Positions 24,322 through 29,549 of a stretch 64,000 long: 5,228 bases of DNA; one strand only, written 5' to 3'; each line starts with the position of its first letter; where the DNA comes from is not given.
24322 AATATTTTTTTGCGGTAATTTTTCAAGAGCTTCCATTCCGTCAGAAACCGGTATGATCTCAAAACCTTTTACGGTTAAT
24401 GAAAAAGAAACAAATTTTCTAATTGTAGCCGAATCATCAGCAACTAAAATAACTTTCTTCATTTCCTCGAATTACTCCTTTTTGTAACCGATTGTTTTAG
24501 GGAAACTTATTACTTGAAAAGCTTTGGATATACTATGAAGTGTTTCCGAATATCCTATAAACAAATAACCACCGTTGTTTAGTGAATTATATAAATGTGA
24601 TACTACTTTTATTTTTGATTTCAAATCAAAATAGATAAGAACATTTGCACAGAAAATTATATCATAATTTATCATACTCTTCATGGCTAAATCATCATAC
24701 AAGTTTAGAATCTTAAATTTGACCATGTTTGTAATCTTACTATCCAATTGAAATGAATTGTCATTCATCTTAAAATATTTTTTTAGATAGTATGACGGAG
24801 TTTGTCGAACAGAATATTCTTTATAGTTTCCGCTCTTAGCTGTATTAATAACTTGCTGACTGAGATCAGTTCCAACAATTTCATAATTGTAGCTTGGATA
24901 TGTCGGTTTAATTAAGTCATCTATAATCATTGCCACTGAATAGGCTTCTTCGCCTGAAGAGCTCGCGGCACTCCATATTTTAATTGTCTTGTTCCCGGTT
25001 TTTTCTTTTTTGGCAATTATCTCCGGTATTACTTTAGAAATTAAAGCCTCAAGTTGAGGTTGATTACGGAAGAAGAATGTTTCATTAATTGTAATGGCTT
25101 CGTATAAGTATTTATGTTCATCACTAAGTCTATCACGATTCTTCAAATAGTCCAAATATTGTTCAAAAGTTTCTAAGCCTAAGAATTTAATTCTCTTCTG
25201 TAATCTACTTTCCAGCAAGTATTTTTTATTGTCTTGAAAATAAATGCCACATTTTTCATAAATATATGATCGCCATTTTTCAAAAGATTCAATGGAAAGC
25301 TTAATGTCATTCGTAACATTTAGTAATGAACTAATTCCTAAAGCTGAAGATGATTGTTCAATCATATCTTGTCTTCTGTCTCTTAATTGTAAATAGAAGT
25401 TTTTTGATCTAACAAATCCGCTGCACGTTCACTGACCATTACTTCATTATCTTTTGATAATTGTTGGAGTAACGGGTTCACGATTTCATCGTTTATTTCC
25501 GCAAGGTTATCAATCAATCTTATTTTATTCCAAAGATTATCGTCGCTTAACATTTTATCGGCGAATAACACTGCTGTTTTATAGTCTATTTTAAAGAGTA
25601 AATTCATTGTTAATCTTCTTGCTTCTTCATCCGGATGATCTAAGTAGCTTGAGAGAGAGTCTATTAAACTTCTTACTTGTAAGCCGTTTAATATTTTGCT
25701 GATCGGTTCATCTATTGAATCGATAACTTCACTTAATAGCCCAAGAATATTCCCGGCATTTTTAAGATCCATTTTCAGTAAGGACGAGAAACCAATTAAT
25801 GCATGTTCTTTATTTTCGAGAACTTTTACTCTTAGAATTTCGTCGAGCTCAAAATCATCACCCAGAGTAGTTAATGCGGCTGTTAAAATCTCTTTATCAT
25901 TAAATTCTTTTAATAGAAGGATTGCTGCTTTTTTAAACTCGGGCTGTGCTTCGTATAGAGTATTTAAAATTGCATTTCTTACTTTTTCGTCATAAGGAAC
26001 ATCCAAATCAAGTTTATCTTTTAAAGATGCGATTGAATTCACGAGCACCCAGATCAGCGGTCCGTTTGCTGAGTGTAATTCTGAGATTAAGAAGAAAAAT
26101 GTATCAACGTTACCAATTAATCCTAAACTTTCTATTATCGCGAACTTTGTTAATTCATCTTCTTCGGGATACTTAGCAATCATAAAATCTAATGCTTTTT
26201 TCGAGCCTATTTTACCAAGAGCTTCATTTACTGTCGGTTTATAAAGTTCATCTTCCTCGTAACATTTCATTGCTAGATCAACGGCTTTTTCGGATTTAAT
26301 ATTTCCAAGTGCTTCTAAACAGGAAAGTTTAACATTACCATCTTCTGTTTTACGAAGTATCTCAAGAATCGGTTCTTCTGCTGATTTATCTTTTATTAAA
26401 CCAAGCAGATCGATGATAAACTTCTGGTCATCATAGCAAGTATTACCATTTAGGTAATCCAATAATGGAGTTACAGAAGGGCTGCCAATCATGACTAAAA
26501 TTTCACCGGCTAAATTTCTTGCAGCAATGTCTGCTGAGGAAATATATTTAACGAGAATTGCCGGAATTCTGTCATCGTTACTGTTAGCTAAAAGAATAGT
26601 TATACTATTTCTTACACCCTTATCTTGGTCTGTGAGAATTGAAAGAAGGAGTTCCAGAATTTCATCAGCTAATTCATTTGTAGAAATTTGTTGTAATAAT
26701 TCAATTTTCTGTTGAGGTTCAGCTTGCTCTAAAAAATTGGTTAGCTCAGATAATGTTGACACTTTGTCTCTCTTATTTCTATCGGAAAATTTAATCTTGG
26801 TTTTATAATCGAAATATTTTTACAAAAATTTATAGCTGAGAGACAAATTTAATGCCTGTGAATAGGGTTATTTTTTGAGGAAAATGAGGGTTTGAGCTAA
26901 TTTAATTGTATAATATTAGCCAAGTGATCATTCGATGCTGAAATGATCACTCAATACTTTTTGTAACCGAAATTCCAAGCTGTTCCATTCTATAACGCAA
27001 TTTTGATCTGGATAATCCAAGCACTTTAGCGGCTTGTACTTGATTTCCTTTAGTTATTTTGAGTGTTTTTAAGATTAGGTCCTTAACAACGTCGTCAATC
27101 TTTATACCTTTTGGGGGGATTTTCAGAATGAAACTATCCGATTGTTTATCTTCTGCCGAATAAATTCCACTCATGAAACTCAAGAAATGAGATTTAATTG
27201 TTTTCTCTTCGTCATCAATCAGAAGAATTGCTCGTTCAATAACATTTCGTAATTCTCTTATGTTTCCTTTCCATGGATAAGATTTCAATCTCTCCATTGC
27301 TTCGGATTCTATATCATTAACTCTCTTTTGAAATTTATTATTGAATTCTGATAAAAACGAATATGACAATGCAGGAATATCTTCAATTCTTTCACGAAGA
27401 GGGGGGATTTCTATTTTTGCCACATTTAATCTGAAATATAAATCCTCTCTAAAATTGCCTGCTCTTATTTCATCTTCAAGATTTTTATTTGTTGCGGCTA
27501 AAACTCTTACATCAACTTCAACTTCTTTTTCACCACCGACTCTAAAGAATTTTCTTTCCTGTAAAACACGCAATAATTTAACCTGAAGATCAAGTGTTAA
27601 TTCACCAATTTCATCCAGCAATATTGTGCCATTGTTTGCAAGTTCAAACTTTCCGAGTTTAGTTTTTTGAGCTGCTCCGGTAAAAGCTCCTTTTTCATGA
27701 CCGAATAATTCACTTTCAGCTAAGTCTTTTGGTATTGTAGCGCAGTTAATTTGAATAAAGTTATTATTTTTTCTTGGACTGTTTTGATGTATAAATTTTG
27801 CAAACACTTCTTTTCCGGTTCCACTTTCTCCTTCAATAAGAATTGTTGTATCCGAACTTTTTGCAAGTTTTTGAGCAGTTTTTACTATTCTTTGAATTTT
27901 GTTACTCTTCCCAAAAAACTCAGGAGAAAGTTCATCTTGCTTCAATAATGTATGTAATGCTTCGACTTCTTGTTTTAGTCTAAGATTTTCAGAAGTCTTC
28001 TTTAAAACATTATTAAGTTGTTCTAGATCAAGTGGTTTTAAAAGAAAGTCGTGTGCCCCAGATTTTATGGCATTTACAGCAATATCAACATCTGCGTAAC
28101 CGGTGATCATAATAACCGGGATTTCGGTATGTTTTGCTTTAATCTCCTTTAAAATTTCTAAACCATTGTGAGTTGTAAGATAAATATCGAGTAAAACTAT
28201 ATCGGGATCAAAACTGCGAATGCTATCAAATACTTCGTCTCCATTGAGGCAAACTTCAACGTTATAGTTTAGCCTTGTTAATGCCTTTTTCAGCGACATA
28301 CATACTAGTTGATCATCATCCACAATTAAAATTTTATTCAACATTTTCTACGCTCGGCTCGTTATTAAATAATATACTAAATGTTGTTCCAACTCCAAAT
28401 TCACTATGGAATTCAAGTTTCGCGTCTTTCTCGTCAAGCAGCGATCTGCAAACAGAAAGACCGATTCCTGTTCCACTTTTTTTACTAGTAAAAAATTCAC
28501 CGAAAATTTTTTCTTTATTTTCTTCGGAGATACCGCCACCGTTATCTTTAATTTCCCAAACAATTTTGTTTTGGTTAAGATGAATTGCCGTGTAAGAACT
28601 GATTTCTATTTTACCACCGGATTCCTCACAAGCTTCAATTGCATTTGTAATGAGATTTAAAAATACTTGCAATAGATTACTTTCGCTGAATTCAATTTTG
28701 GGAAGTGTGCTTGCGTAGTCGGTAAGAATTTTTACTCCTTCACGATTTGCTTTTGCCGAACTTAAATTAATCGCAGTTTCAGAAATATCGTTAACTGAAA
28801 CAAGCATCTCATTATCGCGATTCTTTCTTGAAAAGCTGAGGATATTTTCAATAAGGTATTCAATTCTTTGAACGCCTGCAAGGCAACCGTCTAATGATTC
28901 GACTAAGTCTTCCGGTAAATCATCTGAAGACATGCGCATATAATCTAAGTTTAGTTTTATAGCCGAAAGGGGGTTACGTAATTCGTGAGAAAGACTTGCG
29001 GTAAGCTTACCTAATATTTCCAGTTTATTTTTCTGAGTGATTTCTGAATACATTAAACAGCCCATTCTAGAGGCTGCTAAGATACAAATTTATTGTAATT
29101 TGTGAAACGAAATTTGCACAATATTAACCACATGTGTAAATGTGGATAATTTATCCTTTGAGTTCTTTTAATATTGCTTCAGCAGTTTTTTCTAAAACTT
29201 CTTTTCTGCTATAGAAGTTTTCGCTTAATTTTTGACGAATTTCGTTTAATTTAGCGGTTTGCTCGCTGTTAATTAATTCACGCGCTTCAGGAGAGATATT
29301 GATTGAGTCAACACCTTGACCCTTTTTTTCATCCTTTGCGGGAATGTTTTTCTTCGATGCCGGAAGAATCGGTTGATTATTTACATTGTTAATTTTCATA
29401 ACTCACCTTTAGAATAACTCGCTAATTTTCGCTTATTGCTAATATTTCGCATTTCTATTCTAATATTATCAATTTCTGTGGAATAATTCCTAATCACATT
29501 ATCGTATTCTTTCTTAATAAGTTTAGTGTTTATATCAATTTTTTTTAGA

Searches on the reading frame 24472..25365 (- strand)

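Call 7: search_protein_families(library=ncbifam, proteins=[window:24472-25365:-], max_evalue=0.00001)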
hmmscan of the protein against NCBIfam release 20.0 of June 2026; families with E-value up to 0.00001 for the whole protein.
window:24472-25365:- (297 aa): 2 families
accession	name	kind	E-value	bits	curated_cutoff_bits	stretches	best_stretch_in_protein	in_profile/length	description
NF007902.0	PRK10611.1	equivalog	1.5e-45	155.6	435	1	10-285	9-275/287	protein-glutamate O-methyltransferase CheR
TIGR04345.1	ovoA_Cterm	equivalog_domain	6.7e-06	25.8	170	0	162-274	65-173/242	putative 4-mercaptohistidine N1-methyltransferase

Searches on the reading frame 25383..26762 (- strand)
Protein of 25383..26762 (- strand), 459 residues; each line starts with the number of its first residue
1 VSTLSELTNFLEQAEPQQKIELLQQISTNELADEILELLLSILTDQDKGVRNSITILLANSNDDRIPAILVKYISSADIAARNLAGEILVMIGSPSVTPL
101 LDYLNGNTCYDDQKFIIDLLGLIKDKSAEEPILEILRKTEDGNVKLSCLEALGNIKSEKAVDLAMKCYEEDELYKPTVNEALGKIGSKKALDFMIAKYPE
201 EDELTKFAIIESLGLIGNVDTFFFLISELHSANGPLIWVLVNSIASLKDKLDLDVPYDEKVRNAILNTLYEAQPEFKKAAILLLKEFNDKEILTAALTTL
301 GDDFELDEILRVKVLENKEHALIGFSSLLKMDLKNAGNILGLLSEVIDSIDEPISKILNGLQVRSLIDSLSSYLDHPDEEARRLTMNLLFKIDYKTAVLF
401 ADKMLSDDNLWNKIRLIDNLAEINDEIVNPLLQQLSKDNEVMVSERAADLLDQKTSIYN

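Call 7: search_protein_families(library=ncbifam, proteins=[window:25383-26762:-], max_evalue=0.00001)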
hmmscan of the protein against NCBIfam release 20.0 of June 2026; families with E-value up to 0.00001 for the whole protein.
window:25383-26762:- (459 aa): 1 family
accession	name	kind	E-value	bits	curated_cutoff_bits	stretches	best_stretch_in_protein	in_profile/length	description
NF045915.1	PhycobilmeDegNblB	equivalog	2.6e-12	46.8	300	1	100-220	71-192/214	phycobilisome degradation protein NblB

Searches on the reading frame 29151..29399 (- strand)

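Call 25: search_protein_families(library=ncbifam, proteins=[window:29151-29399:-], max_evalue=0.001)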
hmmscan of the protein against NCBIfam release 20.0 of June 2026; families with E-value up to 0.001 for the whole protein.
window:29151-29399:- (82 aa): 0 families

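Call 103: search_protein_families(library=pfam, proteins=[window:29151-29399:-], max_evalue=0.01)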
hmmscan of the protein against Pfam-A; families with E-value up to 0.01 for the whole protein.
window:29151-29399:- (82 aa): 1 family
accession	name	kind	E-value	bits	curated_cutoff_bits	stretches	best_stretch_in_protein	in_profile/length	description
PF04316.19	FlgM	-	0.0075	16.9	25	0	31-77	1-54/55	Anti-sigma-28 factor, FlgM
